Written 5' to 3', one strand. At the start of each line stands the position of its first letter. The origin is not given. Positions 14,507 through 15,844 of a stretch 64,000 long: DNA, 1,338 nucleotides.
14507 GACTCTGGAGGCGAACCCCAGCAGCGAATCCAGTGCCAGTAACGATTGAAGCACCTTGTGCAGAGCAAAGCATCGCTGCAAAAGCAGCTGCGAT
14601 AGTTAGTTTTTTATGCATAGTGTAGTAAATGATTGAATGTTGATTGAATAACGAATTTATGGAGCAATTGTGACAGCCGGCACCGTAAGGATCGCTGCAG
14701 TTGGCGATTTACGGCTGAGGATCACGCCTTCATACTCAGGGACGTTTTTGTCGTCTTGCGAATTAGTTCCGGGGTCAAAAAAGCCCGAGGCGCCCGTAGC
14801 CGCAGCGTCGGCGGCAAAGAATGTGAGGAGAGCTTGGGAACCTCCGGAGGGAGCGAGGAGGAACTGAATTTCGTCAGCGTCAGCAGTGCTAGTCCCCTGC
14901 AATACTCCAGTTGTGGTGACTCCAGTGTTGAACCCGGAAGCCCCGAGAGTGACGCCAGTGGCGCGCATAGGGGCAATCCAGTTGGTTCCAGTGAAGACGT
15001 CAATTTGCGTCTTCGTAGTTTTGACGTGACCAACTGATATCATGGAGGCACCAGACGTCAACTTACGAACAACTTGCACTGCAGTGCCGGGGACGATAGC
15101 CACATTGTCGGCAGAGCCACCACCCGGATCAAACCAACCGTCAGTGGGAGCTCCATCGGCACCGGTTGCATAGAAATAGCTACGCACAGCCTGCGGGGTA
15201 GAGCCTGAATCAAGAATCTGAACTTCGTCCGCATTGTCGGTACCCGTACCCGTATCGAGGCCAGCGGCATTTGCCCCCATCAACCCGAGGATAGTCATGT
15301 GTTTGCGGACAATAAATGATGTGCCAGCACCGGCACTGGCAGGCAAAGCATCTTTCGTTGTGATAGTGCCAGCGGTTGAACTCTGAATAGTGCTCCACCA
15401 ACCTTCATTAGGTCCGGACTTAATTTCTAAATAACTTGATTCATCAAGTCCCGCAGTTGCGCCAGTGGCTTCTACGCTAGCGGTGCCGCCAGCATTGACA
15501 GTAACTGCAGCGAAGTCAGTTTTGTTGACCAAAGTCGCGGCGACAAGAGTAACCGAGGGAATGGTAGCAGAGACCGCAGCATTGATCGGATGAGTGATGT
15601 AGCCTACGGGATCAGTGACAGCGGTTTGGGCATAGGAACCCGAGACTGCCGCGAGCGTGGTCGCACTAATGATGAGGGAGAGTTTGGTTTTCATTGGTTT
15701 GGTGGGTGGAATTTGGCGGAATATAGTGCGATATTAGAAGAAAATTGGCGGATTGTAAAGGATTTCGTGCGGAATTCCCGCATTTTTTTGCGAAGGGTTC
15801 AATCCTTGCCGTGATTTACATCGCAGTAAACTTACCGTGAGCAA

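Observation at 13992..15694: Two adjacent secreted proteins downstream of the secretin share a repeat module; one ends in PEP-CTERM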

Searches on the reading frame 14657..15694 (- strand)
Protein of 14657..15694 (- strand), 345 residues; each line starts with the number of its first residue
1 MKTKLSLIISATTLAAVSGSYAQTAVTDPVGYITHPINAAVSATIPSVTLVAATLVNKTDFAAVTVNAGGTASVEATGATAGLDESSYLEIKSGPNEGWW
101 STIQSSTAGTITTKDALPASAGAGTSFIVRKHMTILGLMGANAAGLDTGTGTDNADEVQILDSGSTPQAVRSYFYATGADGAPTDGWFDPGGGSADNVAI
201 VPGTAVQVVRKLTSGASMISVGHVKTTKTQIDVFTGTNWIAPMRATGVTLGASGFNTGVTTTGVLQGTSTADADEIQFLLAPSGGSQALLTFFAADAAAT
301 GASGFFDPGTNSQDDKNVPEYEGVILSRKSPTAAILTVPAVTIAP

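Call 3: search_protein_families(library=pfam, proteins=[window:14657-15694:-], max_evalue=1)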
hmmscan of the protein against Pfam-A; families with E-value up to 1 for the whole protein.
window:14657-15694:- (345 aa): 0 families

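Call 4: search_protein_families(library=ncbifam, proteins=[window:14657-15694:-], max_evalue=1)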
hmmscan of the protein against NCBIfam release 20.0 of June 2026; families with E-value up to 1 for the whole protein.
window:14657-15694:- (345 aa): 0 families

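Call 9: find_homologous_proteins(query=window:14657-15694:-, max_evalue=0.001)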
Query window:14657-15694:- (345 aa): 24 proteins with E <= 0.001 among 8000 candidates.
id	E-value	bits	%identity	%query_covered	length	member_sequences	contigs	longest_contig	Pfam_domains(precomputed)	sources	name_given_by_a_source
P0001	1.9e-210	716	100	100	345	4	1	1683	-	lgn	-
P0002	1.2e-91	325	53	100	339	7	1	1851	-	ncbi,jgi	jgi:hypothetical protein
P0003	2.4e-79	285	50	99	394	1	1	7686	-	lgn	-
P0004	6.1e-79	284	48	100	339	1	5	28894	-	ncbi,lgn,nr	ncbi:MAG: hypothetical protein KA004_14540 [Verrucomicrobiales bacterium]|nr:hypothetical protein [V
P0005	1.9e-72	262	48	94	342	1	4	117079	-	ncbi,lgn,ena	-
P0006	1.7e-69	253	46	94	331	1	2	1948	-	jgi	jgi:hypothetical protein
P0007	1.5e-66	243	47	100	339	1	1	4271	-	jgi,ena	-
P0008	5.7e-48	182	41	98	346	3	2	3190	-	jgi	jgi:hypothetical protein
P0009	3.5e-47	179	42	94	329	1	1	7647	-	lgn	-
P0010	1.7e-44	171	38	100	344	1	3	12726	-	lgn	-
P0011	2.2e-42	164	39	96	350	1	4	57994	-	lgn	-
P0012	1.0e-40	158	40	92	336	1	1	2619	-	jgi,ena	jgi:hypothetical protein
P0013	2.7e-40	157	36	97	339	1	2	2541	-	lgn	-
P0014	1.4e-39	154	39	92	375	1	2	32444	-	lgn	-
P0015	1.7e-39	154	38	86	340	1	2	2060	-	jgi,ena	-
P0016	7.6e-39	152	41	100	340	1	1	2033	-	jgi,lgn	jgi:uncharacterized protein (TIGR02597 family)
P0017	5.1e-37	146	39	81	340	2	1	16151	-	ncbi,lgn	-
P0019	6.9e-35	139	40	81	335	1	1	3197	-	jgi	jgi:uncharacterized protein (TIGR02597 family)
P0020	1.0e-34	138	38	100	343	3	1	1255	-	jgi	jgi:uncharacterized protein (TIGR02597 family)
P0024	6.8e-27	113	33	100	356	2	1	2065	-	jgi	-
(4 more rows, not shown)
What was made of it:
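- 14657..15694 (-): Gene A: 345-aa secreted all-beta protein, a diverged relative of the NCBIfam TIGR02597 paralog family. 24 full-length homologs (call 9).
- On TIGR02597 family (NCBIfam paralog model): They match the window protein at E 2.2e-42, 1.0e-34 and 6.8e-27 over 96-100% of its length (call 9).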

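Call 12: search_protein_families(library=ncbifam, alignment_id=A1, max_evalue=1)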
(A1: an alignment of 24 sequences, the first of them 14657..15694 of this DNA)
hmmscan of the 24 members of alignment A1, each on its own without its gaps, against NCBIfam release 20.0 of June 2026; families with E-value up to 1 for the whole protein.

A. member 1, window:14657-15694:- (345 aa): 0 families

B. families by the number of members that match (of 24 scanned): 13 families
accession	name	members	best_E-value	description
TIGR02597.1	TIGR02597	17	1.4e-16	TIGR02597 family protein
NF033820.0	STM0539_fam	1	0.0023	STM0539 family protein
NF010799.0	PRK14203.1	1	0.025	fluoride efflux transporter CrcB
NF006275.0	PRK08441.1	1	0.033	2-oxoglutarate-acceptor oxidoreductase subunit OorC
TIGR03012.1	sulf_tusD_dsrE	1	0.044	sulfurtransferase complex subunit TusD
NF007062.0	PRK09507.1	1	0.053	transcription antiterminator/RNA stability regulator CspE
TIGR01451.2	B_ant_repeat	1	0.06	DUF11 type repeat protein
NF008167.0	PRK10917.2-1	1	0.062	ATP-dependent DNA helicase RecG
NF040473.1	peri_YbiM_McbA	1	0.091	DUF1471 family periplasmic protein McbA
NF001237.0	PRK00207.1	1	0.13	sulfurtransferase complex subunit TusD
NF033878.1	thiovarsolin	1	0.17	thiovarsolin family RiPP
NF041659.1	Papain_Inhib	1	0.35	cysteine/serine endopeptidase inhibitor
NF006467.0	PRK08869.1-2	1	0.65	flagellin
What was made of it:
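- On TIGR02597 family (NCBIfam paralog model): 17 of 24 homologs hit the model (call 12).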

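Call 14: find_encoding_contigs(protein=P0005, flank=10000, max_places=3)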
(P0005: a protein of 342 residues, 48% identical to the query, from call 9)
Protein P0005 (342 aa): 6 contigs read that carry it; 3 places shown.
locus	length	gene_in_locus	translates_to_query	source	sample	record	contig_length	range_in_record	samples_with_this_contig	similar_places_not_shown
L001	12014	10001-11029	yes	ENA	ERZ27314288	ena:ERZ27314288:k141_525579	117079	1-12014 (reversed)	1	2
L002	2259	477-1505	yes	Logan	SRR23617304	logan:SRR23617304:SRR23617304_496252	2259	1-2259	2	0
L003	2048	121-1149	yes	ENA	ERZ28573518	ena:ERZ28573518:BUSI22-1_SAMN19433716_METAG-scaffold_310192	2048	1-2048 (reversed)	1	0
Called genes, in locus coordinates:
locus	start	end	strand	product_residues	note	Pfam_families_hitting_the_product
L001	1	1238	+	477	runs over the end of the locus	PF02638:GHL10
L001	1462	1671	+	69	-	-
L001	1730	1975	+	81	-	PF09360:zf-CDGSH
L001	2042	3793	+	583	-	PF02386:TrkH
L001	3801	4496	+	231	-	PF01210:NAD_Gly3P_dh_N (faint), PF01370:Epimerase (weak), PF02254:TrkA_N, PF02737:3HCDH_N (faint), PF03446:NAD_binding_2 (weak), PF03721:UDPG_MGDP_dh_N (weak), PF03807:F420_oxidored, PF02080:TrkA_C (weak), +1 more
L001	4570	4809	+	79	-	PF02697:VAPB_antitox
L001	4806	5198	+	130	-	PF01850:PIN (weak)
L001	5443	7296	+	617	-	PF00682:HMGL-like, PF22615:IPMS_D2, PF08502:LeuA_dimer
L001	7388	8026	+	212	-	PF02581:TMP-TENI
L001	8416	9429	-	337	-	PF00294:PfkB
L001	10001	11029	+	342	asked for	-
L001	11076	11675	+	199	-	-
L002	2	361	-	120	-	?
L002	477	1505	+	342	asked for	-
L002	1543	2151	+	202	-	-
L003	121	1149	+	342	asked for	-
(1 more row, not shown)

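Call 15: find_encoding_contigs(protein=P0011, flank=10000, max_places=2)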
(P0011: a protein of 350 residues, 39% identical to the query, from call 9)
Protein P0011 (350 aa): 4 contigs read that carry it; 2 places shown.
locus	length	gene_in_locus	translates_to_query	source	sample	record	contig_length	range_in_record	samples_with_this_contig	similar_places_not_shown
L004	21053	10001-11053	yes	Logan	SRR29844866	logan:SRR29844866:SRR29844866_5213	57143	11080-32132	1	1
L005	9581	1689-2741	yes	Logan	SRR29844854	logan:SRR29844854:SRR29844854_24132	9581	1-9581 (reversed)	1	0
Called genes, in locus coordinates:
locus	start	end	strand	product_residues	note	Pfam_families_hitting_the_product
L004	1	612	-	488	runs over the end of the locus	-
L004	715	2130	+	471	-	PF28597:T2SSF_N, PF00482:T2SSF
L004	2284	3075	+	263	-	PF00106:adh_short, PF08659:KR, PF13561:adh_short_C2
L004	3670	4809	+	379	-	-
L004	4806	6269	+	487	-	PF00672:HAMP, PF07536:HWE_HK (faint), PF07568:HisKA_2, PF13581:HATPase_c_2, PF02518:HATPase_c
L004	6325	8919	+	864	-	PF00072:Response_reg, PF00989:PAS, PF08448:PAS_4, PF13426:PAS_9, PF02518:HATPase_c, PF00072:Response_reg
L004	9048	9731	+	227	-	-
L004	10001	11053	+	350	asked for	-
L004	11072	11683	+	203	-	-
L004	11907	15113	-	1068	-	PF00034:Cytochrom_C (faint), PF13442:Cytochrome_CBB3 (weak), PF07635:PSCyt1, PF07583:PSCyt2, PF07587:PSD1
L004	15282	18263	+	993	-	PF13442:Cytochrome_CBB3 (faint), PF00034:Cytochrom_C (faint)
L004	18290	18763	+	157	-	-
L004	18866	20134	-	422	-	PF00364:Biotin_lipoyl, PF02817:E3_binding (weak), PF00198:2-oxoacid_dh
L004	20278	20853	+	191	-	PF05685:Uma2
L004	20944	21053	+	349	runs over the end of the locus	PF01118:Semialdhyde_dh, PF22698:Semialdhyde_dhC_1, PF02774:Semialdhyde_dhC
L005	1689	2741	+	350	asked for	-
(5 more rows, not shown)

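Call 16: find_encoding_contigs(protein=P0004, flank=10000, max_places=2)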
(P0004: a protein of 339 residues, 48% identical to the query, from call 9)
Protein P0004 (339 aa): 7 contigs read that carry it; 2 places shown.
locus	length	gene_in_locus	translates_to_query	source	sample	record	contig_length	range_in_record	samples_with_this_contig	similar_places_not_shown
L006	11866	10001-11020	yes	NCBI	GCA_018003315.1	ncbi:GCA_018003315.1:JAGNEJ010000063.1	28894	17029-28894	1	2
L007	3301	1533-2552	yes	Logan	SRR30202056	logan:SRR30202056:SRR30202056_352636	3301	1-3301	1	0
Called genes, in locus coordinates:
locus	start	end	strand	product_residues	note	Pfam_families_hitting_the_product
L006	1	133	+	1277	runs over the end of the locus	PF04563:RNA_pol_Rpb2_1, PF04561:RNA_pol_Rpb2_2, PF04565:RNA_pol_Rpb2_3, PF10385:RNA_pol_Rpb2_45, PF00562:RNA_pol_Rpb2_6, PF04560:RNA_pol_Rpb2_7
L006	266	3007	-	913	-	PF01074:Glyco_hydro_38N, PF16477:DUF5054 (faint)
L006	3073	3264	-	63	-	-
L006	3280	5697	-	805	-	PF13646:HEAT_2 (faint), PF06283:ThuA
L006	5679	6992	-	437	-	PF01408:GFO_IDH_MocA, PF22725:GFO_IDH_MocA_C3 (faint), PF19051:GFO_IDH_MocA_C2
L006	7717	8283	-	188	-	PF00329:Complex1_30kDa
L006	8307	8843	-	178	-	PF01058:Oxidored_q6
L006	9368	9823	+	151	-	PF01242:PTPS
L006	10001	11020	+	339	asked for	-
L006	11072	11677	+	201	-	-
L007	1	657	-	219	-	?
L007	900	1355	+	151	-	PF01242:PTPS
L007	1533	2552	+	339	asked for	-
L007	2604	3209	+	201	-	-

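Call 17: find_encoding_contigs(protein=P0014, flank=10000, max_places=2)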
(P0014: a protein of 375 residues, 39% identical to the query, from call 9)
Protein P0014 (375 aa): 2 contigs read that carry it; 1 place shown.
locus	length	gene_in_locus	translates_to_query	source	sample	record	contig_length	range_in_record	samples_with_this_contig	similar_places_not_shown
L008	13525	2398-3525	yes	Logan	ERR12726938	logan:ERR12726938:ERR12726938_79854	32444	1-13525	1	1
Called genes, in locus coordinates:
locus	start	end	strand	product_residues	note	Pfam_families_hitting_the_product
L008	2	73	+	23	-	?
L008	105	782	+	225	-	PF02581:TMP-TENI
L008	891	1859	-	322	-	PF00294:PfkB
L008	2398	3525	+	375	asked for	-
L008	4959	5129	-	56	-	-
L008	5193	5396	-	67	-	-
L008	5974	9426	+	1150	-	PF07691:PA14 (weak)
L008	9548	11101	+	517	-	PF00756:Esterase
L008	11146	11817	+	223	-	-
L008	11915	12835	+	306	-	PF00005:ABC_tran, PF13304:AAA_21 (weak), PF27102:NodI_C (weak)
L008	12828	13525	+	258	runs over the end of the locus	PF01061:ABC2_membrane, PF12698:ABC2_membrane_3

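Call 26: predict_structure(alignment_id=A1)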
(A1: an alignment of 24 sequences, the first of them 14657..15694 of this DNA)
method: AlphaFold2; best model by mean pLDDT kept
length: 345 residues; sequences in the alignment: 24
mean_pLDDT: 90.4   pTM: 0.86
mean pLDDT of the five models: 90.4, 90.3, 89.8, 88.4, 87.3
residues with pLDDT >= 90: 278; 70-90: 37; 50-70: 4; < 50: 26
segments of 3 or more residues with pLDDT < 50: 1-26
pLDDT, mean of each block of 10 residues (from residue 1): 40 41 55 96 94 95 83 90 96 95 96 95 92 97 97 97 89 98 97 97 97 96 94 96 93 96 97 97 91 97 96 97 97 95 78
secondary structure, 60 per line:
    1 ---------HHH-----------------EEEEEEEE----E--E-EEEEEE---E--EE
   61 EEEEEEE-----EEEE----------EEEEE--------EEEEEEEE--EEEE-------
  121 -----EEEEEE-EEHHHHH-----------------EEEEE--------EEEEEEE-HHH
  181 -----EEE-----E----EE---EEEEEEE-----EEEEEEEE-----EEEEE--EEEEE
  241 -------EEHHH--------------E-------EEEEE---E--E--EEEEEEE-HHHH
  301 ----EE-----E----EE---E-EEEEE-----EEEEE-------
elements in order: E30-37 E47-52 E59-67 E73-76 E87-91 E100-107 E110-113 E126-131 H135-139 E157-161 E170-176 E186-188 E204-210 E216-223 E229-233 E236-240 E275-279 E289-295 H297-300 E324-328 E334-338
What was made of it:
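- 14657..15694 (-): AF2 model pLDDT 90.4, pTM 0.86 (call 26).
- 15629..15694 (-): Signal peptide of A (aa 1-22, predicted cleavage SYA|QT). It is followed by the near-invariant mature N-terminus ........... AF2 pLDDT is <50 for residues 1-26 (call 26).
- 14660..14911 (-): Module M3 of A (aa ~262-345), the second copy of the module, ending in the conserved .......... tail. The strand-strand-(short helix)-strand order is the same in the AF2 model (call 26).
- AF2 models A as a compact monomer, with both termini packed at pLDDT >90 apart from the last few residues (final block 341-345 averages 78) (call 26).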

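Call 28: search_protein_representatives(alignment_id=A1)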
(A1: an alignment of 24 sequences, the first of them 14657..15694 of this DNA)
Query: 24 sequences, 340 profile positions. Proteins with E-value up to 0.001 (for the whole library): 2753; up to 1e-10: 1583; up to 1e-30: 371. The best 150 are listed.
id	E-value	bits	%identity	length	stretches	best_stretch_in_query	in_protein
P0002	2.8e-123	428.0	-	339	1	1-340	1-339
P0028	1.2e-116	406.1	-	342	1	1-339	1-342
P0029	2.4e-113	395.3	-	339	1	1-340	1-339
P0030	3.6e-110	384.8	-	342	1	1-340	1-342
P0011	1.7e-109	382.6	-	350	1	1-339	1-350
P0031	1.2e-107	376.5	-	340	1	1-340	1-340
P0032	1.2e-106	373.2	-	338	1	1-340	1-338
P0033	1.5e-103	363.1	-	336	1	2-340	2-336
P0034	1.9e-103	362.7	-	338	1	1-338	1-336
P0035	1.9e-102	359.4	-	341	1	1-340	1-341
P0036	4.5e-101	354.9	-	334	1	1-340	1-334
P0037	2.3e-100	352.6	-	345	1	1-339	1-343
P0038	2.4e-99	349.3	-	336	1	1-339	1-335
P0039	3.0e-96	339.0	-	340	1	1-340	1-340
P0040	4.7e-96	338.4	-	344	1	1-339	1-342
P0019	2.2e-92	326.4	-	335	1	1-339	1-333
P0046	3.4e-92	325.7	-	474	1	1-339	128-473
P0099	5.9e-60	219.7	-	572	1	12-338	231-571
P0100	3.7e-59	217.1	-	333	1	1-332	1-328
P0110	1.7e-53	198.5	-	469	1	12-336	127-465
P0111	1.9e-53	198.3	-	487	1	27-335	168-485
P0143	4.6e-49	183.9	-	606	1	25-333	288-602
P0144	5.2e-49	183.7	-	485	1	37-335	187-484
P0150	1.2e-47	179.2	-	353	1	21-326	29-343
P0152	2.4e-47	178.3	-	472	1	22-334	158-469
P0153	3.0e-47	177.9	-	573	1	38-336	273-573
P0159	5.2e-46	173.9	-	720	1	21-333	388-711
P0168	2.0e-44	168.7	-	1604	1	36-335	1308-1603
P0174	1.5e-43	165.7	-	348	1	3-338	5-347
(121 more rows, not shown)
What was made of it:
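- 14657..15694 (-): 2753 family representatives at E<=1e-3 (call 28).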

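Call 29: fold_search(model_id=the predicted structure, library=pdb)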
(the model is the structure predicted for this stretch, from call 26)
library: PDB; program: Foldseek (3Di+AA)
matches with E <= 10: 680; with E <= 0.001: 0
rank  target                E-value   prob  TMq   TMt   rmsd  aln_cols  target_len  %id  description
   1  7vul_B                5.1e-03  0.93  0.21  0.13  10.1       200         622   12  Structure of Klebsiella Phage P560 depolymerase (released 2022-11-16)
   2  9n71_A                1.6e-02  0.97  0.20  0.25  12.6       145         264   21  Tail tube structure of Acinetobacter baumannii phage Mystique (released 2025-03-19)
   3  7anm_C                1.6e-02  0.02  0.07  0.05  21.4       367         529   11  Nudaurelia capensis omega virus capsid: virus-like particles expressed in Nicotiana benthamiana (released 2021-08-25)
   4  7vul_A                1.8e-02  0.84  0.20  0.13  10.2       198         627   13  Structure of Klebsiella Phage P560 depolymerase (released 2022-11-16)
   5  7anm_B                2.2e-02  0.02  0.07  0.05  23.2       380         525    9  Nudaurelia capensis omega virus capsid: virus-like particles expressed in Nicotiana benthamiana (released 2021-08-25)
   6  7anm_A                3.8e-02  0.03  0.09  0.07  21.0       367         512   11  Nudaurelia capensis omega virus capsid: virus-like particles expressed in Nicotiana benthamiana (released 2021-08-25)
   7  8ach_D                4.0e-02  0.04  0.08  0.07  21.3       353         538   12  Nudaurelia capensis omega virus maturation intermediate captured at pH5.6 (insect cell expressed VLPs): large class fr (released 2022-12-28)
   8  4ne9_A                4.3e-02  0.11  0.13  0.09  15.2       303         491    7  PCSK9 in complex with LDLR peptide (released 2014-09-10)
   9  7anq_A                4.5e-02  0.11  0.14  0.19  16.6       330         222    8  Complete PCSK9 C-ter domain in complex with VHH P1.40 (released 2021-10-20)
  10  7sol_A                5.0e-02  0.57  0.14  0.05  12.9       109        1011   11  Crystal Structures of the bispecific ubiquitin/FAT10 activating enzyme, Uba6 (released 2022-11-02)
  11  8vjh_B                5.3e-02  0.12  0.15  0.10  23.2       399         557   10  Cryo-EM of tail-tip of bacteriophage Chi (released 2024-10-02)
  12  2p4e_A                5.6e-02  0.12  0.14  0.11  15.3       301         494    8  Crystal Structure of PCSK9 (released 2007-04-10)
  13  4ne9_B                6.9e-02  0.09  0.12  0.09  15.0       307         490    7  PCSK9 in complex with LDLR peptide (released 2014-09-10)
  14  2c26                  6.9e-02  0.05  0.11  0.14  18.3       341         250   11  Structural basis for the promiscuous specificity of the carbohydrate- binding modules from the beta-sandwich super famil (released 2005-10-18)
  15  9b5c_A                7.3e-02  0.57  0.14  0.06  14.6       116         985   14  Ubiquitin E1-Ub-E2 tetrahedral transthiolation intermediate mimic (doubly Ub-loaded) - consensus map and model (released 2024-06-05)
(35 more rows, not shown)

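Call 30: search_protein_families(library=pfam, proteins=[P0168, P0159, P0143, P0099, P0153, P0111, P0144, P0110, P0152, P0046], max_evalue=0.01)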
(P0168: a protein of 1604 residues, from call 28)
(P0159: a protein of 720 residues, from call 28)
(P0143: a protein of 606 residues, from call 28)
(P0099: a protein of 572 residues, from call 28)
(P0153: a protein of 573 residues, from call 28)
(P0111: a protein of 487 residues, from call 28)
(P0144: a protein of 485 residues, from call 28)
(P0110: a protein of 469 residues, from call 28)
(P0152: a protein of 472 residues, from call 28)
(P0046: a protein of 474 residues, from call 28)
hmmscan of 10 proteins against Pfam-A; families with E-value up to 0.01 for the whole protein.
P0168 (1604 aa): 0 families

P0159 (720 aa): 7 families
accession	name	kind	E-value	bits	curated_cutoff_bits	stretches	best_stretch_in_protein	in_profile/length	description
PF17957.7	Big_7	-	1.1e-25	90.5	24.1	2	133-200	1-70/70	Bacterial Ig domain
PF00801.26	PKD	-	8.5e-08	32.5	23.5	1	137-217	2-80/80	PKD domain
PF00041.27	fn3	-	1.9e-06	28.4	25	1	33-109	11-83/84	Fibronectin type III domain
PF19077.6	Big_13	-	5.1e-06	27.3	27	0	239-317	19-98/102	Bacterial Ig-like domain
PF07495.19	Y_Y_Y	-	2e-05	24.8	26.6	1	181-218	24-61/65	Y_Y_Y domain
PF13750.12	Big_3_3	-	0.005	16.9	27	0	184-272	5-89/157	Bacterial Ig-like domain (group 3)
PF18911.6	PKD_4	-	0.0088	16.5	27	0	130-217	1-83/85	PKD domain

P0143 (606 aa): 5 families
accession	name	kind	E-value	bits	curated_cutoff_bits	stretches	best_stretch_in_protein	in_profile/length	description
PF17957.7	Big_7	-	7.4e-19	68.6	24.1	1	123-191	1-70/70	Bacterial Ig domain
PF00041.27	fn3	-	1.5e-11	44.8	25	1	41-113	13-81/84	Fibronectin type III domain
PF16656.11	Pur_ac_phosph_N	-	0.00021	22.2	30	1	40-108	11-84/93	Purple acid Phosphatase, N-terminal domain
PF18981.6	InlK_D3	-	0.0021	18.5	25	1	165-209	30-74/75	Internalin K domain (D3/D4)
PF00801.26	PKD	-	0.0093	16.4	23.5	1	137-207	12-79/80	PKD domain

P0099 (572 aa): 1 family
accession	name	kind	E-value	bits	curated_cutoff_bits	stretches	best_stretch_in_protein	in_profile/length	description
PF07589.16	PEP-CTERM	-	0.00024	21.5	20.7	1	203-226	1-24/24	PEP-CTERM motif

P0153 (573 aa): 1 family
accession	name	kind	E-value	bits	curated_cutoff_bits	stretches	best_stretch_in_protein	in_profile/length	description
PF00041.27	fn3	-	5.1e-08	33.5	25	1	50-123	13-82/84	Fibronectin type III domain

P0111 (487 aa): 1 family
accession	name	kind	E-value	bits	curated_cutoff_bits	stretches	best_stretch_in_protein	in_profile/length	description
PF00041.27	fn3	-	1.9e-06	28.4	25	1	17-88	11-78/84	Fibronectin type III domain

P0144 (485 aa): 0 families

P0110 (469 aa): 0 families

P0152 (472 aa): 2 families
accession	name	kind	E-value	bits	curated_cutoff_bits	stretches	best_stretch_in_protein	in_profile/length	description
PF00041.27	fn3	-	7.4e-10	39.3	25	1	12-88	9-82/84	Fibronectin type III domain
PF25059.1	FN3_DSCAM-DSCAML_C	-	0.0057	17.4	39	0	34-102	23-89/89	DSCAM/DSCAML C-terminal Fn3-like domain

P0046 (474 aa): 0 families
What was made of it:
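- Some family members carry fn3, Big_7 or PKD extensions typical of surface proteins (call 30).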
